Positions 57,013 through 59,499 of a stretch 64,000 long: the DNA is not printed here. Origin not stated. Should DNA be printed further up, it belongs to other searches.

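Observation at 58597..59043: Mini-intein inserted in the terminase large subunit P-loop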

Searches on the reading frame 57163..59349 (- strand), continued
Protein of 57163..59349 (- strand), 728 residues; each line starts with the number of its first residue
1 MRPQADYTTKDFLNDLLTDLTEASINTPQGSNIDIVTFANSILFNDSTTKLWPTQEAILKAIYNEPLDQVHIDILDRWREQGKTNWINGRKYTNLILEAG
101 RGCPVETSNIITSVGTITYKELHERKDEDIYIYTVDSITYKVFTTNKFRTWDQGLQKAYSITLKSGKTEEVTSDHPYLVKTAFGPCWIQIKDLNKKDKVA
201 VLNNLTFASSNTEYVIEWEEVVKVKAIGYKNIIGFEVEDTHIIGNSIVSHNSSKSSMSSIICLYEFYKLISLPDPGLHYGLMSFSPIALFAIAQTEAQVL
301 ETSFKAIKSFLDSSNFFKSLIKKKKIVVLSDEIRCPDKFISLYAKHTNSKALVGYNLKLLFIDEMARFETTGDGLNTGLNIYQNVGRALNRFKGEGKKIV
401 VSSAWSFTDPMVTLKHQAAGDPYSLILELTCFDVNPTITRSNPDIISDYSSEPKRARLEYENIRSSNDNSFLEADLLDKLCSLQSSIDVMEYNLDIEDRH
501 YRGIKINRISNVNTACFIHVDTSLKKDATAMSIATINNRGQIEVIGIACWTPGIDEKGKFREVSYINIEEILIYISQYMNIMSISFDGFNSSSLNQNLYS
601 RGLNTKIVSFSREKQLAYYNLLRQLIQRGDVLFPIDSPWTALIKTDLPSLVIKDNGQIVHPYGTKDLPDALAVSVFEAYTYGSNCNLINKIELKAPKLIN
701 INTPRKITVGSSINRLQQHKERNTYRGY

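Call 61: find_related_loci(query=window:57166-59349:-, collection=genome_contigs, flank=2000)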
Query window:57166-59349:- (728 aa) in genome_contigs; peptide patterns used: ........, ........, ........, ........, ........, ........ (x = any residue, [..] = any of these).
68 stretches matched a pattern; 1 encode a relative of the query (tblastn E <= 1e-3); 1 distinct loci.
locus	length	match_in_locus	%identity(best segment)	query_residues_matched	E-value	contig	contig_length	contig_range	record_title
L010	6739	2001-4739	79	7-726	0e+0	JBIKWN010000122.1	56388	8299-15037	MAG: Bdellovibrionota bacterium isolate ME2015-09-13_3300035666_group6_bin236 Rohwer_bin1197_scaffold_306_c1, whole geno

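Call 62: find_related_loci(query=window:57166-59349:-, collection=viral_contigs, flank=2000)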
Query window:57166-59349:- (728 aa) in viral_contigs; peptide patterns used: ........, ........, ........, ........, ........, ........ (x = any residue, [..] = any of these).
9 stretches matched a pattern; 3 encode a relative of the query (tblastn E <= 1e-3); 3 distinct loci.
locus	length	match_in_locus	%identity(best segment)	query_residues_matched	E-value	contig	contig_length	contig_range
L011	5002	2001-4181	89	2-728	0e+0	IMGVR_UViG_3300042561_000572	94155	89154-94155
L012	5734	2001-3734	87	2-728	0e+0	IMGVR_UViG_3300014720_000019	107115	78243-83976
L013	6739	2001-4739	79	7-726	0e+0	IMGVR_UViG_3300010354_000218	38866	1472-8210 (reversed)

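Call 65: predict_structure(alignment_id=A4)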
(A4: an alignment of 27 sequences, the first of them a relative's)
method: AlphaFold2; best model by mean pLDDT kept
length: 580 residues; sequences in the alignment: 27
mean_pLDDT: 83.3   pTM: 0.79
mean pLDDT of the five models: 83.3, 81.8, 80.8, 79.5, 75.0
residues with pLDDT >= 90: 241; 70-90: 250; 50-70: 55; < 50: 34
segments of 3 or more residues with pLDDT < 50: 1-8, 23-25, 27-30, 546-562
pLDDT, mean of each block of 10 residues (from residue 1): 43 54 49 82 81 95 93 95 92 94 90 94 88 88 90 88 89 89 91 90 76 92 83 80 84 88 90 92 91 86 87 75 78 92 88 92 93 82 93 93 89 90 94 89 75 87 85 91 92 87 77 78 94 86 53 38 59 58
secondary structure, 60 per line:
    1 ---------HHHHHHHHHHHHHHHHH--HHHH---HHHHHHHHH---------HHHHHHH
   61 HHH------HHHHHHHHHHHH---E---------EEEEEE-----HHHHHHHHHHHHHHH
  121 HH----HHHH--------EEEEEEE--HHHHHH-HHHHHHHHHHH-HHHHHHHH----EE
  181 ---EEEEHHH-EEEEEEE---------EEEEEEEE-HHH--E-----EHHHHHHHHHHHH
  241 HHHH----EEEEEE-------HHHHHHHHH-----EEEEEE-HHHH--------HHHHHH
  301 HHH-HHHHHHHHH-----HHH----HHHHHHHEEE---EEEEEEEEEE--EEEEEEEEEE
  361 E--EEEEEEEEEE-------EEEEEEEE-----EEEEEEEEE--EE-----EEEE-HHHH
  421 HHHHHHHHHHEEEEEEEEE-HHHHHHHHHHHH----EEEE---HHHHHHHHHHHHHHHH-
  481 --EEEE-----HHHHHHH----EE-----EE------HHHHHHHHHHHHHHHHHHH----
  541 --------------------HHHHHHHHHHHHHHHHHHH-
elements in order: H10-26 H29-32 H36-44 H54-63 H70-81 E95-100 H106-122 H127-130 E139-145 H148-153 H155-165 H167-174 E184-187 E192-198 E208-215 H229-244 E249-254 H262-270 E276-281 H283-286 H295-303 H305-313 H326-332 E333-335 E339-348 E351-361 E364-373 E381-388 E394-402 E412-415 H417-430 E431-439 H441-452 E457-460 H464-479 E483-486 H492-498 H518-536 H561-579

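Call 68: fold_search(model_id=the predicted structure, library=pdb)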
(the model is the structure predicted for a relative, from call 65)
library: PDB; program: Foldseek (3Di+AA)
matches with E <= 10: 901; with E <= 0.001: 29
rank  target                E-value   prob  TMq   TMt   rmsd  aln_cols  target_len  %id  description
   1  6z6d                  1.0e-17  1.00  0.33  0.40  19.4       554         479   14  Crystal structure of the HK97 bacteriophage large terminase (released 2021-06-09)
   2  8dgc_E                2.5e-14  1.00  0.27  0.29  22.6       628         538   11  Avs3 bound to phage PhiV-1 terminase (released 2022-08-03)
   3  3ezk_A                5.1e-13  1.00  0.34  0.35  17.1       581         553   12  Bacteriophage T4 gp17 motor assembly based on crystal structures and cryo-EM reconstructions (released 2009-01-13)
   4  4idh                  8.0e-13  1.00  0.27  0.33  14.9       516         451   13  Crystal Structure of the large terminase subunit gp2 of bacterial virus Sf6 (released 2013-05-01)
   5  4iei                  8.5e-13  1.00  0.28  0.35  15.3       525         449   11  Crystal Structure of the large terminase subunit gp2 of bacterial virus Sf6 complexed with ADP (released 2013-05-01)
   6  4iee                  9.5e-13  1.00  0.28  0.34  15.5       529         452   12  Crystal Structure of the large terminase subunit gp2 of bacterial virus Sf6 complexed with ATP-r-S (released 2013-05-01)
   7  4ife                  2.0e-12  1.00  0.27  0.35  15.0       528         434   12  Crystal Structure of the large terminase subunit gp2 of bacterial virus Sf6 complexed with ATP (released 2013-05-01)
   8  5oe8_B                2.4e-12  1.00  0.28  0.38  20.5       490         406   10  Structure of large terminase from the thermophilic bacteriophage D6E (Crystal form 2) (released 2017-10-11)
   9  4bil_A                8.1e-11  1.00  0.31  0.36  15.7       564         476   10  Threading model of the T7 large terminase within the gp8gp19 complex (released 2013-05-08)
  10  4bij_A                1.9e-10  1.00  0.30  0.36  15.5       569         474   10  Threading model of T7 large terminase (released 2013-05-08)
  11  5m1f                  1.2e-06  1.00  0.26  0.73   5.8       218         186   16  Crystal structure of the large terminase nuclease from thermophilic phage G20c (released 2016-10-26)
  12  5m1o_A                1.3e-06  1.00  0.26  0.74   5.7       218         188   16  Crystal structure of the large terminase nuclease from thermophilic phage G20c with bound Cobalt (released 2016-10-26)
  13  2o0j                  2.1e-06  1.00  0.31  0.47   7.2       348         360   12  T4 gp17 ATPase domain mutant complexed with ADP (released 2007-04-03)
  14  5m1k_A                1.5e-05  1.00  0.27  0.75   5.6       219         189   15  Crystal structure of the large terminase nuclease from thermophilic phage G20c with bound Magnesium (released 2016-10-26)
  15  5tge                  2.5e-05  1.00  0.25  0.68   6.0       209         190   16  Thermus Phage P74-26 Large Terminase Nuclease Domain (released 2017-01-25)
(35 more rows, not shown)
